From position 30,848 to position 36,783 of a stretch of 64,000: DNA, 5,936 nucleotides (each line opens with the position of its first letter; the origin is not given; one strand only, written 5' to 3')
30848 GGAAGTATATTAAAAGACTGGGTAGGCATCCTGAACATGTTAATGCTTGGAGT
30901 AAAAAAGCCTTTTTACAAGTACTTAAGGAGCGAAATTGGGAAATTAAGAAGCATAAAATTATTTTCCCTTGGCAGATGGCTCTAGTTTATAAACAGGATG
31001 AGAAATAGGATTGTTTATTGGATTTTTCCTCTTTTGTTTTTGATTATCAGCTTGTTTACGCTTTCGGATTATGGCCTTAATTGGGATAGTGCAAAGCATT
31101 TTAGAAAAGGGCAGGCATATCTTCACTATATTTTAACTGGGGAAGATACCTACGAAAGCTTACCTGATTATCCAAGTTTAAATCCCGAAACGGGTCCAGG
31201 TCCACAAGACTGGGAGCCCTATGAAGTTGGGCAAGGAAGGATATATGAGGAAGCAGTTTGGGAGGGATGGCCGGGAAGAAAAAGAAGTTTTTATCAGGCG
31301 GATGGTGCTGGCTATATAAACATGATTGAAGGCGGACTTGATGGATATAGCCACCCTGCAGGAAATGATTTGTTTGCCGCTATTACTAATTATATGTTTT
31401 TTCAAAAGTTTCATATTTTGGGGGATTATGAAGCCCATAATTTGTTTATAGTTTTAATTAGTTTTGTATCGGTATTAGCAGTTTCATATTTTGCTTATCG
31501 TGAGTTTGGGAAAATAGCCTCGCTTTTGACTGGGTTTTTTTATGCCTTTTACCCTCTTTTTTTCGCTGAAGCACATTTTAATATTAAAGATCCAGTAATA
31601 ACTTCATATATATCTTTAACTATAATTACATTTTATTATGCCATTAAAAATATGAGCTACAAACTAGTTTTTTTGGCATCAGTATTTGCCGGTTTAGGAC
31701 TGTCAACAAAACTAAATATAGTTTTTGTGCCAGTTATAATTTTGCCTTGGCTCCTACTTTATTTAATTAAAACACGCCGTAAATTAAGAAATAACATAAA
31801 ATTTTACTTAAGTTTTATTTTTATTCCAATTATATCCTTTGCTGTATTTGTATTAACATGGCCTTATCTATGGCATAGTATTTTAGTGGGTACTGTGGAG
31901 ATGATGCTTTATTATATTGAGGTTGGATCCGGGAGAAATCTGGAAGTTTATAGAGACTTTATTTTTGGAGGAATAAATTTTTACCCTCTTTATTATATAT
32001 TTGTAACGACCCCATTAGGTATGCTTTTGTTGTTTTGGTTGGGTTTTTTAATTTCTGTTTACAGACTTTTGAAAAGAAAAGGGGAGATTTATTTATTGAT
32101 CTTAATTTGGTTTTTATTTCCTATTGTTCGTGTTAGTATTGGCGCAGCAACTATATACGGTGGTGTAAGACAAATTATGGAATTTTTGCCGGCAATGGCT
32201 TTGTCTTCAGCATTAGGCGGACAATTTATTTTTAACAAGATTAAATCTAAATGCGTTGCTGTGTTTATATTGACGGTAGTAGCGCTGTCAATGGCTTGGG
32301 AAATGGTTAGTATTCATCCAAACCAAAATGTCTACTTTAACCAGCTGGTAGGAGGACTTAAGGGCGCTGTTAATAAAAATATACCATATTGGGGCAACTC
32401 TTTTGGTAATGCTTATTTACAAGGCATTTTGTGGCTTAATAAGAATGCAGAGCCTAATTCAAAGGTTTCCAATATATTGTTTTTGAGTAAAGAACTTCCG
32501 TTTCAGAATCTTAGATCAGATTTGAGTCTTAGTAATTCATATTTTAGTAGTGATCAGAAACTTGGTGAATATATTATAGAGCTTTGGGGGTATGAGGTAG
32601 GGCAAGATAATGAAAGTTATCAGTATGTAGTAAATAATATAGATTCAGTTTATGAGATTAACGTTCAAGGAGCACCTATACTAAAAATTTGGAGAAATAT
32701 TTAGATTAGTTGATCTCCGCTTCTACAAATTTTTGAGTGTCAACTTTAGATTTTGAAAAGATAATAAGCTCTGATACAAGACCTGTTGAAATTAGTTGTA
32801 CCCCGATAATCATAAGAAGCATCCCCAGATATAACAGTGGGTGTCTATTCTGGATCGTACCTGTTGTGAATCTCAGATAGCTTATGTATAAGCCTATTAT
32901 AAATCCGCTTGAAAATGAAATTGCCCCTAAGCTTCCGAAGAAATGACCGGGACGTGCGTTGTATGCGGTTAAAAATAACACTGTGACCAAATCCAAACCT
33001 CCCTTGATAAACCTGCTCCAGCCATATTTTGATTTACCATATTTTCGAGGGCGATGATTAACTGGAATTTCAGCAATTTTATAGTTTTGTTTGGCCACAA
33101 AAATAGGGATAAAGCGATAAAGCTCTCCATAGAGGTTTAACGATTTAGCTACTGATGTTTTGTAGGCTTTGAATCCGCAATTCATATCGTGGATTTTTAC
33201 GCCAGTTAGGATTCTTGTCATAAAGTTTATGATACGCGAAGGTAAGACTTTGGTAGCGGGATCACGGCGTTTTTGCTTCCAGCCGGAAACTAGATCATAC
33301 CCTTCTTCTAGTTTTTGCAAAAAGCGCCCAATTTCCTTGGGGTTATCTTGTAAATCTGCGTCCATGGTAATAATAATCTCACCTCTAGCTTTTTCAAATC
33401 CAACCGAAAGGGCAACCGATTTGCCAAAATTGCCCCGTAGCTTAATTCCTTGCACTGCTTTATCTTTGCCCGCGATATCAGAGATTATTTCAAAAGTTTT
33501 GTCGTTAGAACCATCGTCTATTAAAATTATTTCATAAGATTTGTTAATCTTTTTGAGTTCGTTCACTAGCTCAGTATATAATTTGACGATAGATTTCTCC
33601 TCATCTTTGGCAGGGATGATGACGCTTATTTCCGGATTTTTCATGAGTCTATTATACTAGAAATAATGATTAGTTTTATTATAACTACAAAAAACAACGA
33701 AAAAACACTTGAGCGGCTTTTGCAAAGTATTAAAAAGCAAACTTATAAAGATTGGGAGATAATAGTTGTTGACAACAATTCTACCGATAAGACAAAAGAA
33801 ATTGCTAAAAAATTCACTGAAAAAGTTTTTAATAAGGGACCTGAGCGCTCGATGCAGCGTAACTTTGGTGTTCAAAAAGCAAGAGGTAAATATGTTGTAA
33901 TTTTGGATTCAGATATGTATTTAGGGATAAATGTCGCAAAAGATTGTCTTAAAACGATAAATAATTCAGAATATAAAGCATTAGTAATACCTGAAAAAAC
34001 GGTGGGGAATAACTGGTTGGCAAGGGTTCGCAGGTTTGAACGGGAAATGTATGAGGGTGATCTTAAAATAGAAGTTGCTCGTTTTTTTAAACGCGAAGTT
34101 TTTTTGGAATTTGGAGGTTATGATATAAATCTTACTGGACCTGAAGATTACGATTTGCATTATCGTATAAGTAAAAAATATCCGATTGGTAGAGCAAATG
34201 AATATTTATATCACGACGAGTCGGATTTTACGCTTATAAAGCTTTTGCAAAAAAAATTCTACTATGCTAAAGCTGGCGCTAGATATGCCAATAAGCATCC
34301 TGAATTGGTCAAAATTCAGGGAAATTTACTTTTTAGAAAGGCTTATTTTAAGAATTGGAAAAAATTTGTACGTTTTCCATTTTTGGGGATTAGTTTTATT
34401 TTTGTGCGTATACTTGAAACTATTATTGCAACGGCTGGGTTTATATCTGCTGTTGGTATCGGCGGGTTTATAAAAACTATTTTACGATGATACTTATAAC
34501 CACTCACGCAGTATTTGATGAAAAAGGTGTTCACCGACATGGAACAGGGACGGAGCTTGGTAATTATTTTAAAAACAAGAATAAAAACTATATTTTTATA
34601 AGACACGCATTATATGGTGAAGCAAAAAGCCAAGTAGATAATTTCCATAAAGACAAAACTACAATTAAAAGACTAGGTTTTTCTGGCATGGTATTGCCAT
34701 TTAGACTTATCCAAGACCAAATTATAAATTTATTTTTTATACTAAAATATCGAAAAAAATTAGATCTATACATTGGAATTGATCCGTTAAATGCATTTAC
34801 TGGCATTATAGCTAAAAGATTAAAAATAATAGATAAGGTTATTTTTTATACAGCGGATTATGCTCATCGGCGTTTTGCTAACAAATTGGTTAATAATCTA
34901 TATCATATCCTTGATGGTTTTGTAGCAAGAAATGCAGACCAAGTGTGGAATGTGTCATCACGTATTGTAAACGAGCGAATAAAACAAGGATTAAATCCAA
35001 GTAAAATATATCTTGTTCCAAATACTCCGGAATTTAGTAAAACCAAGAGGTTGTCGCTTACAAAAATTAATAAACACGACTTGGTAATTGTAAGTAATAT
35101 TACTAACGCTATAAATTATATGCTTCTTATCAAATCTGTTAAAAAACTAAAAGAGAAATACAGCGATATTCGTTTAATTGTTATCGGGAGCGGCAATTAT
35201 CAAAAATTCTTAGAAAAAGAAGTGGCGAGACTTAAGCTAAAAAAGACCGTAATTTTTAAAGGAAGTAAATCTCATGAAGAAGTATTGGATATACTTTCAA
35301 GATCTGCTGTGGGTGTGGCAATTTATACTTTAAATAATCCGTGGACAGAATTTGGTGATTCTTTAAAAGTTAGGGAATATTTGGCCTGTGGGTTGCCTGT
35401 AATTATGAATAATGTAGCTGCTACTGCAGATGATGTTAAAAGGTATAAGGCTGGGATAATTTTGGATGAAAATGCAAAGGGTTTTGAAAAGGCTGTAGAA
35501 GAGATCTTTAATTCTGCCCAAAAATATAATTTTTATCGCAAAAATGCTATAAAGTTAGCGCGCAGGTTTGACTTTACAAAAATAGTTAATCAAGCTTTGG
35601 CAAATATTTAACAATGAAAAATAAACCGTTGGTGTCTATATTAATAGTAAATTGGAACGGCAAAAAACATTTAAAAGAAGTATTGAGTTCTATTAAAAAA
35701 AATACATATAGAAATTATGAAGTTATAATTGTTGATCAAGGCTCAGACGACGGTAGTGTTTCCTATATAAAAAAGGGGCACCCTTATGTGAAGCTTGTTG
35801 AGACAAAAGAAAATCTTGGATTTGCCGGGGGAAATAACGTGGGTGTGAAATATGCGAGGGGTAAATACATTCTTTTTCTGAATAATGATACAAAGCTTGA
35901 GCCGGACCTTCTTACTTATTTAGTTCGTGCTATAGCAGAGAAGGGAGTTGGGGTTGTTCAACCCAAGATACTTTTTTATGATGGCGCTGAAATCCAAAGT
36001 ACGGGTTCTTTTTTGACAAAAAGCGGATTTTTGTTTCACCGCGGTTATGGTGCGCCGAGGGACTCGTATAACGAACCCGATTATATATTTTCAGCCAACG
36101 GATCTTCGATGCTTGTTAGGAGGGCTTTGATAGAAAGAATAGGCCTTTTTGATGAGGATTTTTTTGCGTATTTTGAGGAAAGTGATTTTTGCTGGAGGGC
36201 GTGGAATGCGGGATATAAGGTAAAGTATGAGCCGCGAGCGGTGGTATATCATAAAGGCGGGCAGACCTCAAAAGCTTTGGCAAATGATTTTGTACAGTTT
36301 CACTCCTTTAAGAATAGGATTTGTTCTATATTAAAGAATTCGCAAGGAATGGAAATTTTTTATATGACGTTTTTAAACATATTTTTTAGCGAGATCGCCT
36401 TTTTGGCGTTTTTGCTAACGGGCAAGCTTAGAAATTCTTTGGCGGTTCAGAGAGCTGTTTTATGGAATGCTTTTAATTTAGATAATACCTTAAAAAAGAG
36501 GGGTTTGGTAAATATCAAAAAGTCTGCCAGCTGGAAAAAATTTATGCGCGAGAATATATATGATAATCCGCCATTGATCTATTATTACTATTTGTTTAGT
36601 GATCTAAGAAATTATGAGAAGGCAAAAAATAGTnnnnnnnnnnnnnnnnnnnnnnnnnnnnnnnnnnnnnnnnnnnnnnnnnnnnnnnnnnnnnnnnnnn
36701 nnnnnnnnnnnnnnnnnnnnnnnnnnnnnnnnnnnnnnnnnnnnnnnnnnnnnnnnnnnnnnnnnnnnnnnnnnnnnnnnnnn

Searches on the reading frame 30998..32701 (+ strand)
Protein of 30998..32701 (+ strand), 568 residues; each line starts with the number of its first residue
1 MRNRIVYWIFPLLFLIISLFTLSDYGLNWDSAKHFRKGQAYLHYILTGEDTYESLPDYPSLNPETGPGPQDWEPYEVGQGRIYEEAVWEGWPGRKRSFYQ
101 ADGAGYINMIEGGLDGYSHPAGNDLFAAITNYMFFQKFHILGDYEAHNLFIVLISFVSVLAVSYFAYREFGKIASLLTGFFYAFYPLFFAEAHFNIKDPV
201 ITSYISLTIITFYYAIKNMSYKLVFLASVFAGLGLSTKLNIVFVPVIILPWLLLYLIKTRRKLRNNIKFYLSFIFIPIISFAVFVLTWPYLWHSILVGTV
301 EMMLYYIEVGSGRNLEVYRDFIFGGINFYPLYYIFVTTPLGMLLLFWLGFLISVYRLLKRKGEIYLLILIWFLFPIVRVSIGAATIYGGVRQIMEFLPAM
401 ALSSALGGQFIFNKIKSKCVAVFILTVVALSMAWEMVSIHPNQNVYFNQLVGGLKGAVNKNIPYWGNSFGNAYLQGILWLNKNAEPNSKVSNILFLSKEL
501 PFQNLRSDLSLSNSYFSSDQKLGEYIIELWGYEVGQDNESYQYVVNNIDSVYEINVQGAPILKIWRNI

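Call 13: search_protein_families(library=pfam, proteins=[window:30998-32701:+], max_evalue=0.001)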
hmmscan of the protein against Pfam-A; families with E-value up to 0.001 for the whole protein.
window:30998-32701:+ (568 aa): 2 families
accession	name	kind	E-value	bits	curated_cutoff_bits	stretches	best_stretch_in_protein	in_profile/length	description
PF13231.12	PMT_2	-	6.1e-10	40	26.1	1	147-280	24-155/160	Dolichyl-phosphate-mannose-protein mannosyltransferase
PF02366.24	PMT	-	2.7e-05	24.3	22.7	1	151-286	90-235/245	Dolichyl-phosphate-mannose-protein mannosyltransferase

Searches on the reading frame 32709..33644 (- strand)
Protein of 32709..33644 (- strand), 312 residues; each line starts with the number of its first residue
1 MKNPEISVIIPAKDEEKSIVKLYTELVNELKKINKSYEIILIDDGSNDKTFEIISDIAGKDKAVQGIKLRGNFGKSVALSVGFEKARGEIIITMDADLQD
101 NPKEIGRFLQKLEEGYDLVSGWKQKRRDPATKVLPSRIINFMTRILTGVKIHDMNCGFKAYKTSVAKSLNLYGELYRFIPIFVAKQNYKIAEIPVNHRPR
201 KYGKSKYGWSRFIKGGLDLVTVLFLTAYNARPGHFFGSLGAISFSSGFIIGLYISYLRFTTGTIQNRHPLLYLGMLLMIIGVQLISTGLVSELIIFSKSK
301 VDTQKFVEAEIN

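Call 5: search_protein_families(library=pfam, proteins=[window:32709-33644:-], max_evalue=0.01)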
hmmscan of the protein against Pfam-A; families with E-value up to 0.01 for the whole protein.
window:32709-33644:- (312 aa): 4 families
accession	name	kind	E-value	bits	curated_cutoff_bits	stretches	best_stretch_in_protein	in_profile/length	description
PF00535.33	Glycos_transf_2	-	1.8e-30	106.5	23.3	1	7-167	1-165/168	Glycosyl transferase family 2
PF10111.15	Glyco_tranf_2_2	-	5.5e-07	29.8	27.3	1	7-98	1-92/276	Glycosyltransferase like family 2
PF13641.12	Glyco_tranf_2_3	-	7.1e-05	23.4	27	1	4-122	1-122/230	Glycosyltransferase like family 2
PF13506.12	Glyco_transf_21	-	0.0035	17.3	21.7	1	75-121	18-65/174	Glycosyl transferase family 21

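Call 10: search_protein_families(library=ncbifam, proteins=[window:32709-33644:-], max_evalue=0.001)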
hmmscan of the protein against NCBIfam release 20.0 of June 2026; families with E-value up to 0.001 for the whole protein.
window:32709-33644:- (312 aa): 23 families
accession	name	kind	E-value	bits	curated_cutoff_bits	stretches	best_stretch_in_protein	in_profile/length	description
NF007986.1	PRK10714.1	equivalog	4.2e-56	190.3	529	1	5-296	7-297/316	undecaprenyl-phosphate 4-deoxy-4-formamido-L-arabinose transferase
NF047588.1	GlcsyltransPgfSStrep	equivalog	1e-41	143.2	500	1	6-294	3-287/308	glycosyltransferase PgfS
TIGR04182.1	glyco_TIGR04182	equivalog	2e-28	99.6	325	1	5-300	1-288/293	S-layer glycoprotein N-glycosyltransferase AglJ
TIGR03937.1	PgaC_IcaA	equivalog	1.6e-15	57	422.3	1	3-99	44-137/407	poly-beta-1,6-N-acetyl-D-glucosamine synthase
NF041391.1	DPhHxTase_Halo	equivalog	2.7e-13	49.4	375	1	27-205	14-190/213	dolichyl-phosphate hexose transferase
NF007482.0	PRK10073.1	equivalog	5.2e-12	45.4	423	1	3-154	5-155/334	glycosyltransferase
NF047683.1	TeichurnBiosyTuaG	equivalog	7.3e-12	45.5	400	1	2-110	4-109/252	teichuronic acid biosynthesis protein TuaG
NF058614.1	PPMAGASynPpgS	equivalog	1.2e-11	44.5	370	1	7-206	3-205/226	polyprenyl-phospho-N-acetylgalactosaminyl synthase PpgS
NF010496.0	PRK13915.1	equivalog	3.5e-11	42.7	262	1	4-103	31-132/307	glucosyl-3-phosphoglycerate synthase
NF041875.1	EPS_EpsD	equivalog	6.4e-11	42.2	370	1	6-119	1-111/325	exopolysaccharide biosynthesis glycosyltransferase EpsD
TIGR03469.1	HpnB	hypoth_equivalog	4e-10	39.3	379.25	1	3-121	43-170/386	hopene-associated glycosyltransferase HpnB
TIGR04283.1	glyco_like_mftF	equivalog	8.3e-10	38.6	182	1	6-100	1-85/221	TIGR04283 family arsenosugar biosynthesis glycosyltransferase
TIGR03965.1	mycofact_glyco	equivalog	1.8e-09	37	280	1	3-102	73-169/467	mycofactocin biosynthesis glycosyltransferase MftF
NF045692.1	OglycostaseCruG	equivalog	1.7e-07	30.6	600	1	5-120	42-161/386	2'-O-glycosyltransferase CruG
NF050050.1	ProtGlycPglI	equivalog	1.8e-07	30.8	500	1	4-121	2-117/306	GalNAc(5)-diNAcBac-PP-undecaprenol beta-1,3-glucosyltransferase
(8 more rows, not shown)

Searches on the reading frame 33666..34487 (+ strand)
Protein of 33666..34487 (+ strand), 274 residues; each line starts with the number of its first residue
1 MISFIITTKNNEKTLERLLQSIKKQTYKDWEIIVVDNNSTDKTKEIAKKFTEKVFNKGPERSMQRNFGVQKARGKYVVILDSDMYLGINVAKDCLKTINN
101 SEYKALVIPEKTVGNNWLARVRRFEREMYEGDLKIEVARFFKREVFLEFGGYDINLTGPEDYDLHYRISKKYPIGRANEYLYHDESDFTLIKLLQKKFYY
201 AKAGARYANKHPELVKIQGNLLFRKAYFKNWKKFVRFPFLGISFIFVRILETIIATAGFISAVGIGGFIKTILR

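Call 13: search_protein_families(library=pfam, proteins=[window:33666-34487:+], max_evalue=0.001)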
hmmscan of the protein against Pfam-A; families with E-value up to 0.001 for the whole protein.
window:33666-34487:+ (274 aa): 3 families
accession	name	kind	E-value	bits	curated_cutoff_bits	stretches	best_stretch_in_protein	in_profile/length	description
PF00535.33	Glycos_transf_2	-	1.9e-25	90.1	23.3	1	3-123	1-130/168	Glycosyl transferase family 2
PF10111.15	Glyco_tranf_2_2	-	3.3e-12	46.9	27.3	1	3-174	1-205/276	Glycosyltransferase like family 2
PF13641.12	Glyco_tranf_2_3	-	1.4e-05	25.7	27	1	2-84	3-97/230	Glycosyltransferase like family 2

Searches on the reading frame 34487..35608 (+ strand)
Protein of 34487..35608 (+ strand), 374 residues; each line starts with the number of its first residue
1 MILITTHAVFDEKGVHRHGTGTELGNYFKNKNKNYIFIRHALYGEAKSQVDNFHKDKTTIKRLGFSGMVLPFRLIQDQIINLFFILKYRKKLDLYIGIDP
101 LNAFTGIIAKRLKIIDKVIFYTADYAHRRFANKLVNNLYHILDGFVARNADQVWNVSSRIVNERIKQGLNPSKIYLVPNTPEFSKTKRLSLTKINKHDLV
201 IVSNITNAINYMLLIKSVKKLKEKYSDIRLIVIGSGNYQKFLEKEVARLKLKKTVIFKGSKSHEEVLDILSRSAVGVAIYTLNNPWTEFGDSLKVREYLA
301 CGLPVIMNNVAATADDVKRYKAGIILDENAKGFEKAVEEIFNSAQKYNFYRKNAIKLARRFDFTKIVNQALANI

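Call 13: search_protein_families(library=pfam, proteins=[window:34487-35608:+], max_evalue=0.001)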
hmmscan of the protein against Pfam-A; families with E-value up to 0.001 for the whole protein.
window:34487-35608:+ (374 aa): 2 families
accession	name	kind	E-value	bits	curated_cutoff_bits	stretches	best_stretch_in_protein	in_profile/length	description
PF00534.26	Glycos_transf_1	-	1.2e-21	77.4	26.4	1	195-356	14-171/172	Glycosyl transferases group 1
PF13692.12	Glyco_trans_1_4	-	6.2e-17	62.6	27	1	197-341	2-140/142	Glycosyl transferases group 1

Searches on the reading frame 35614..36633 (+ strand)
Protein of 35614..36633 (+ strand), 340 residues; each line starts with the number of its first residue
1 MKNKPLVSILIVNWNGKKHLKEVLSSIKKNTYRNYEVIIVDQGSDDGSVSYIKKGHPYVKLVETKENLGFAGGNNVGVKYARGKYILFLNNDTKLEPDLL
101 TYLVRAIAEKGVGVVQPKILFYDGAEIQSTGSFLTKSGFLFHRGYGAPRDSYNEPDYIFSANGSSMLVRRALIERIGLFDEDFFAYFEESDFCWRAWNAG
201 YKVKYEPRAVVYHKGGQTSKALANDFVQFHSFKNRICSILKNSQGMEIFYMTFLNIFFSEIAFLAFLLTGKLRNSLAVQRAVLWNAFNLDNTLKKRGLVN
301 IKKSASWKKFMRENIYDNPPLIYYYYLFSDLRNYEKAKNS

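Call 13: search_protein_families(library=pfam, proteins=[window:35614-36633:+], max_evalue=0.001)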
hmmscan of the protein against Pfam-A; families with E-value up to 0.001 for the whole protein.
window:35614-36633:+ (340 aa): 5 families
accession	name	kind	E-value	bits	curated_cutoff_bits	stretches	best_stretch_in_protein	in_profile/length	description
PF00535.33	Glycos_transf_2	-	1.3e-26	94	23.3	1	8-171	1-162/168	Glycosyl transferase family 2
PF13641.12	Glyco_tranf_2_3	-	2.4e-16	60.9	27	1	7-224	3-222/230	Glycosyltransferase like family 2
PF13632.12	Glyco_trans_2_3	-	1.1e-12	48.6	27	1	85-219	1-129/198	Glycosyl transferase family group 2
PF10111.15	Glyco_tranf_2_2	-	1.8e-11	44.5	27.3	1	12-215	7-218/276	Glycosyltransferase like family 2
PF13506.12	Glyco_transf_21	-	4e-06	26.9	21.7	1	77-217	25-158/174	Glycosyl transferase family 21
